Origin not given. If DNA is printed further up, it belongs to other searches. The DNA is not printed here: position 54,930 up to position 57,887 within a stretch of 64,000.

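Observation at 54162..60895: Nuclease-rich four-gene candidate defense system: GIY-YIG protein, 885-aa tandem-HKD PLD protein, 554-aa unknown, and a DUF2779-like PD-(D/E)xK plus exonuclease protein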

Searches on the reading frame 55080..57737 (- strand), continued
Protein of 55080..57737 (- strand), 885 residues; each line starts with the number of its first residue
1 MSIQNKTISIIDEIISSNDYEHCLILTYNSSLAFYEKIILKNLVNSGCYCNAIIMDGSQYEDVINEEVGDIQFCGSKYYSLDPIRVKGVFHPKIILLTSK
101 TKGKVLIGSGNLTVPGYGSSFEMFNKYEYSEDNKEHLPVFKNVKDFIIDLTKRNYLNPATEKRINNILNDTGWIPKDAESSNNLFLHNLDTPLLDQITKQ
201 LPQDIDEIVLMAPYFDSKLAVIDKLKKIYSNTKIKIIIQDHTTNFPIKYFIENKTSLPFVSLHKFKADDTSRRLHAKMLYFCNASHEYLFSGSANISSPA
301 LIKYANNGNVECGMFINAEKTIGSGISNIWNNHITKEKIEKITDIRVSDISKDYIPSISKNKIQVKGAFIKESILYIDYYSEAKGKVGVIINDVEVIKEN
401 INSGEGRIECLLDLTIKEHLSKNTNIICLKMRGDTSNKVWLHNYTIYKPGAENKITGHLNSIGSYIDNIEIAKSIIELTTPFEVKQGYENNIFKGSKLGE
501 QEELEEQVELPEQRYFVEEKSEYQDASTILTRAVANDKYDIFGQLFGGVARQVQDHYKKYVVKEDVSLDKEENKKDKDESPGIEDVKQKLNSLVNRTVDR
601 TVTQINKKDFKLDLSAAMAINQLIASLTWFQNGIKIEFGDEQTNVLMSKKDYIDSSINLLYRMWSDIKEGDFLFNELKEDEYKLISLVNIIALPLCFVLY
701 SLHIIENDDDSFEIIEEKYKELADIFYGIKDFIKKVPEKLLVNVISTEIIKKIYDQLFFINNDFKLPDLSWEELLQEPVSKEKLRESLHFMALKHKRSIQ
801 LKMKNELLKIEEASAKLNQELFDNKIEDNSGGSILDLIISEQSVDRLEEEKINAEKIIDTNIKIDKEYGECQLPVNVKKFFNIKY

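Call 85: search_protein_families(library=padloc, alignment_id=A2, max_evalue=0.01)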
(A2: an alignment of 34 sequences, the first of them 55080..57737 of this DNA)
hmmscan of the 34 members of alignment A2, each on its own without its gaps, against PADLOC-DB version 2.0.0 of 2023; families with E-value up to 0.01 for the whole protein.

A. member 1, window:55080-57737:- (885 aa): 2 families
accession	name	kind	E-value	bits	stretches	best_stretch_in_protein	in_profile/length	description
PDLC03829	ZacB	-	1.2e-12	45.5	1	87-342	107-357/586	-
PDLC02614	DrmC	-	8e-10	36.7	1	200-321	29-140/153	DrmC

B. families by the number of members that match (of 34 scanned): 20 families
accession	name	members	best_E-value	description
PDLC03829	ZacB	34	5e-20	-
PDLC02614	DrmC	24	7.3e-12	DrmC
PDLC04553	PDC-M27B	14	1.9e-15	-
PDLC02607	DrmC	10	0.00036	DrmC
PDLC02588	DrmC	9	3.9e-06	DrmC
PDLC02587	DrmC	7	4.7e-05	DrmC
PDLC02585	DrmC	6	1.5e-05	DrmC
PDLC02606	DrmC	3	0.00011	DrmC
PDLC02901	DpdK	2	0.0012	DpdK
PDLC02597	DrmC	2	0.005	DrmC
PDLC02591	DrmC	1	5.4e-07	DrmC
PDLC02595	DrmC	1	0.00015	DrmC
PDLC02707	PbeA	1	0.00017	PbeA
PDLC01550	Csx23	1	0.001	CAS-III-D; associated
PDLC02611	DrmC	1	0.0013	DrmC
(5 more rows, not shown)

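Call 91: search_protein_families(library=pfam, alignment_id=A2, max_evalue=0.01)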
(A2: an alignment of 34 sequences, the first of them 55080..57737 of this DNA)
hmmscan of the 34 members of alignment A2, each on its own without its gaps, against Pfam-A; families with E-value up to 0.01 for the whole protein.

A. member 1, window:55080-57737:- (885 aa): 0 families

B. families by the number of members that match (of 34 scanned): 6 families
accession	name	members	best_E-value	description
PF13091.12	PLDc_2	29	5.6e-13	PLD-like domain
PF09565.16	RE_NgoFVII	1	4.1e-06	NgoFVII restriction endonuclease N-terminal PLD domain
PF24370.1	DUF7526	1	0.0029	Family of unknown function (DUF7526)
PF03417.21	AAT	1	0.007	Acyl-coenzyme A:6-aminopenicillanic acid acyl-transferase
PF11589.14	DUF3244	1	0.0075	Domain of unknown function (DUF3244)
PF06698.16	DUF1192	1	0.0086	Protein of unknown function (DUF1192)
